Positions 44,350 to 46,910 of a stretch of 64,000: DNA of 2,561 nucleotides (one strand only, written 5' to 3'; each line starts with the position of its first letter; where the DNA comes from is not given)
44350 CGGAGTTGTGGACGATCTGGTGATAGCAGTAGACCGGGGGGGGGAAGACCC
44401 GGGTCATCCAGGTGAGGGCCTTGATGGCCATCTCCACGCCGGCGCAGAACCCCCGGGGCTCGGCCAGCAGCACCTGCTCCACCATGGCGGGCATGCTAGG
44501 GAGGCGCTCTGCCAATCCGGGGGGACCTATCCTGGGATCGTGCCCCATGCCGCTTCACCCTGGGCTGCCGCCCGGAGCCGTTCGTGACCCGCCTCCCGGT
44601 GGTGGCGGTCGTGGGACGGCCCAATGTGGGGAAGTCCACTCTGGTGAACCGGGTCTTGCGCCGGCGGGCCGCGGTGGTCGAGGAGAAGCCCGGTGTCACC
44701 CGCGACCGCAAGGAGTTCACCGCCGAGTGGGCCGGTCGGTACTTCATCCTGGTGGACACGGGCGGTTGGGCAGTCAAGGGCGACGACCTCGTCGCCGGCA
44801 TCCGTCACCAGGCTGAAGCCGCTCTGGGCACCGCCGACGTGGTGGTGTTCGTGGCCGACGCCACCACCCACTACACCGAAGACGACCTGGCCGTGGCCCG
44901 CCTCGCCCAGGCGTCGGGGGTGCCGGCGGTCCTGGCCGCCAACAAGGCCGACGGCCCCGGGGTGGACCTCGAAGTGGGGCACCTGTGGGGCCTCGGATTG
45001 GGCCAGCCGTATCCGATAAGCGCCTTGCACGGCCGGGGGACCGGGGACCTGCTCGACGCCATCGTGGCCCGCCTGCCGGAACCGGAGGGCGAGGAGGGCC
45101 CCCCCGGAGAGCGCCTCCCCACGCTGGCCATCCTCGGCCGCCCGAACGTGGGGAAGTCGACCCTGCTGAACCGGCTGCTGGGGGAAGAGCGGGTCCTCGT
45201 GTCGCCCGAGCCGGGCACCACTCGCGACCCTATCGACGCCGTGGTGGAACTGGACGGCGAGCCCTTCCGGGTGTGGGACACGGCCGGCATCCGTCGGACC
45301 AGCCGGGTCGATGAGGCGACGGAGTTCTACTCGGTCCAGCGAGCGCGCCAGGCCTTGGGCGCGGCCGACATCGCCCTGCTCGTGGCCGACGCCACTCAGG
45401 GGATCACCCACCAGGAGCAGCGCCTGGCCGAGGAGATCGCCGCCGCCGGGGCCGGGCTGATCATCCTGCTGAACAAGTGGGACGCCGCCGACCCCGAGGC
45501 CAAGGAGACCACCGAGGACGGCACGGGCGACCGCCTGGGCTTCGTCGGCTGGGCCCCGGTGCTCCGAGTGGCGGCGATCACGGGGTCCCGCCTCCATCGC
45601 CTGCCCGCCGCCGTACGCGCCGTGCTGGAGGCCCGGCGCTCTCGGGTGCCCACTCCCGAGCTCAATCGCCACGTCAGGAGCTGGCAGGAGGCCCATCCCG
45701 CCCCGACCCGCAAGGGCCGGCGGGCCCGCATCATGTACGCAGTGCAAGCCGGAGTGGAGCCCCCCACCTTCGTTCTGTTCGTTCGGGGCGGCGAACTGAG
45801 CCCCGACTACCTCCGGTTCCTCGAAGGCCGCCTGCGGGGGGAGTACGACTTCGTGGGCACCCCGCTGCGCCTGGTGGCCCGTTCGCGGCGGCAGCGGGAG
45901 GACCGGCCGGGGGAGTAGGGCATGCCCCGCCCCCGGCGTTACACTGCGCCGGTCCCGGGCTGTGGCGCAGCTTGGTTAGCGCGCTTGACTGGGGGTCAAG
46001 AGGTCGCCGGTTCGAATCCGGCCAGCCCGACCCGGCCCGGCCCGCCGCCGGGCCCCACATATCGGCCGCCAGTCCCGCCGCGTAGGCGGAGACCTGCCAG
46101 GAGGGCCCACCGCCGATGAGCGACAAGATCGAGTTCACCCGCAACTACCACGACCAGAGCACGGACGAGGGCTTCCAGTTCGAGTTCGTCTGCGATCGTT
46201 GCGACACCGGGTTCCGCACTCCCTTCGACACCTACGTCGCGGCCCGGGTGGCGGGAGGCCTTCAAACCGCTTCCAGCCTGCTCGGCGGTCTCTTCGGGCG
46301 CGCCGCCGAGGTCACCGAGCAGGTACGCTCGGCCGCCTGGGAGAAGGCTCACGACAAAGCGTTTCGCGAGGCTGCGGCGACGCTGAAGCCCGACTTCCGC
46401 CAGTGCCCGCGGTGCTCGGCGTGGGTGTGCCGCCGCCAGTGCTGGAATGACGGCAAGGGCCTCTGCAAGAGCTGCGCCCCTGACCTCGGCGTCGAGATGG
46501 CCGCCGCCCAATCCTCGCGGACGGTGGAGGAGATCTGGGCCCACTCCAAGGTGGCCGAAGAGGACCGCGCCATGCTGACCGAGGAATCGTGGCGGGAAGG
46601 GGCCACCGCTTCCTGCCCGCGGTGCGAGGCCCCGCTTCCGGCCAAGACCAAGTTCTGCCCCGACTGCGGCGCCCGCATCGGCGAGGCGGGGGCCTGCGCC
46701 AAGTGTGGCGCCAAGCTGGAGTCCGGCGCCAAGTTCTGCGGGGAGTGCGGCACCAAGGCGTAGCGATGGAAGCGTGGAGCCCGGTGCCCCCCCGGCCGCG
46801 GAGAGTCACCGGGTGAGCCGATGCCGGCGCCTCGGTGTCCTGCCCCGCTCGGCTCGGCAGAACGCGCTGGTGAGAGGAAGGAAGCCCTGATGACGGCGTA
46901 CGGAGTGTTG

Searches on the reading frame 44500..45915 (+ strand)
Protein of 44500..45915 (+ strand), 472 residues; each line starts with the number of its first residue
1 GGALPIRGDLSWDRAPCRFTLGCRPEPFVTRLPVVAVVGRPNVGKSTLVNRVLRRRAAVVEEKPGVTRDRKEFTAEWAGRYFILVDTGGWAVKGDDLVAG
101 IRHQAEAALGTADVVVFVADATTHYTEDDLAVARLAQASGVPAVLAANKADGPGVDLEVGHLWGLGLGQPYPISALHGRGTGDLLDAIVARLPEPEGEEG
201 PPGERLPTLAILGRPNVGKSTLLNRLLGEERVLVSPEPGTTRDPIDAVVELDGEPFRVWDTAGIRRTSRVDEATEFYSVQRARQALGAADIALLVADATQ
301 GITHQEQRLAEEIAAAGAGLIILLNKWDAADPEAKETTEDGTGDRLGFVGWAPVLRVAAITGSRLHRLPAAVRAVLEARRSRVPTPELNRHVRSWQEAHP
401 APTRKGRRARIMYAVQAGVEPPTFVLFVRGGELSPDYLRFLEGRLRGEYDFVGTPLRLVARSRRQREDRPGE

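Call 27: search_protein_families(library=pfam, proteins=[window:44500-45915:+], max_evalue=0.001)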
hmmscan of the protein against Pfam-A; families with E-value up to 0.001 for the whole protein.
window:44500-45915:+ (472 aa): 16 families
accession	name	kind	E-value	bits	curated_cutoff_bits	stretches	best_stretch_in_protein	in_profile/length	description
PF01926.29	MMR_HSR1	-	1.8e-53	179.9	21.9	2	209-326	2-113/113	50S ribosome-binding GTPase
PF14714.11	KH_dom-like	-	5.9e-24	84.6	27.3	1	382-461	1-81/81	KH-domain-like of EngA bacterial GTPase enzymes, C-terminal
PF02421.24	FeoB_N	-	5.8e-22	78.3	27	2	208-368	2-152/156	Ferrous iron transport protein B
PF00009.33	GTP_EFTU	-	9.7e-22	77.9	26.5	2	33-193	4-187/188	Elongation factor Tu GTP binding domain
PF04548.22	AIG1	-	1.3e-13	51.2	27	2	36-137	4-109/212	AIG1 family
PF00350.29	Dynamin_N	-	1e-12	48.9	27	0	210-244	2-35/168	Dynamin family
PF08477.19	Roc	-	2e-08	34.9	27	0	209-300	2-91/119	Ras of Complex, Roc, domain of DAPkinase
PF03193.22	RsgA_GTPase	-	5.3e-07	30.1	30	0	208-232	108-132/174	RsgA GTPase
PF05621.17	TniB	-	2.9e-06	27.3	22.4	0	29-58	32-61/189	Bacterial TniB protein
PF13671.12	AAA_33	-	1.1e-05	26.2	27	0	34-146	1-102/143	AAA domain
PF00071.28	Ras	-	3.1e-05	24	21.6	0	209-272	2-66/162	Ras family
PF00025.27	Arf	-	5.7e-05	23.1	22.3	0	210-331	18-129/174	ADP-ribosylation factor family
PF13401.12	AAA_22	-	7.6e-05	23.5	27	0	34-70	7-33/130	AAA domain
PF02492.25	cobW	-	0.00012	22.2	20.7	0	288-336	114-163/180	CobW/HypB/UreG, nucleotide-binding domain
PF00005.33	ABC_tran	-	0.00043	21.3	25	0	208-231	13-36/137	ABC transporter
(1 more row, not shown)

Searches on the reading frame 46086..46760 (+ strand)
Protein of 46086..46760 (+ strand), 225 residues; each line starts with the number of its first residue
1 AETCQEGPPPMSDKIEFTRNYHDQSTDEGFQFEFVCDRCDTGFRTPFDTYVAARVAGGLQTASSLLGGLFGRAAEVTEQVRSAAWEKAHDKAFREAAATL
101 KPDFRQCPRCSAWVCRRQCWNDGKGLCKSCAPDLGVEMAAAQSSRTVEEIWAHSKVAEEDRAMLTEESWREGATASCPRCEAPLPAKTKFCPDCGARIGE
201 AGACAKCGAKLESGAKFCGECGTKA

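Call 27: search_protein_families(library=pfam, proteins=[window:46086-46760:+], max_evalue=0.001)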
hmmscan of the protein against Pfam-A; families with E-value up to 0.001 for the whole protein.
window:46086-46760:+ (225 aa): 6 families
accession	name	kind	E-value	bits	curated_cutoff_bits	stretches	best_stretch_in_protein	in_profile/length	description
PF13240.11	Zn_Ribbon_1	-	6.2e-13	48.5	25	2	204-224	2-22/23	zinc-ribbon domain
PF12773.13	DZR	-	4.6e-11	43.2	27.3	1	177-222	1-45/45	Double zinc ribbon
PF13248.11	Zn_ribbon_3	-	2.4e-07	30.4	27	2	204-224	5-25/26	zinc-ribbon domain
PF10571.15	UPF0547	-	0.00011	22.7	29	1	176-195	2-21/26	Uncharacterised protein family UPF0547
PF14445.12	Prok-RING_2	-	0.00017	22.1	22.4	1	103-131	21-48/56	Prokaryotic RING finger family 2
PF18912.6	DZR_2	-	0.0009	19.5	27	1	176-221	9-55/56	Double zinc ribbon domain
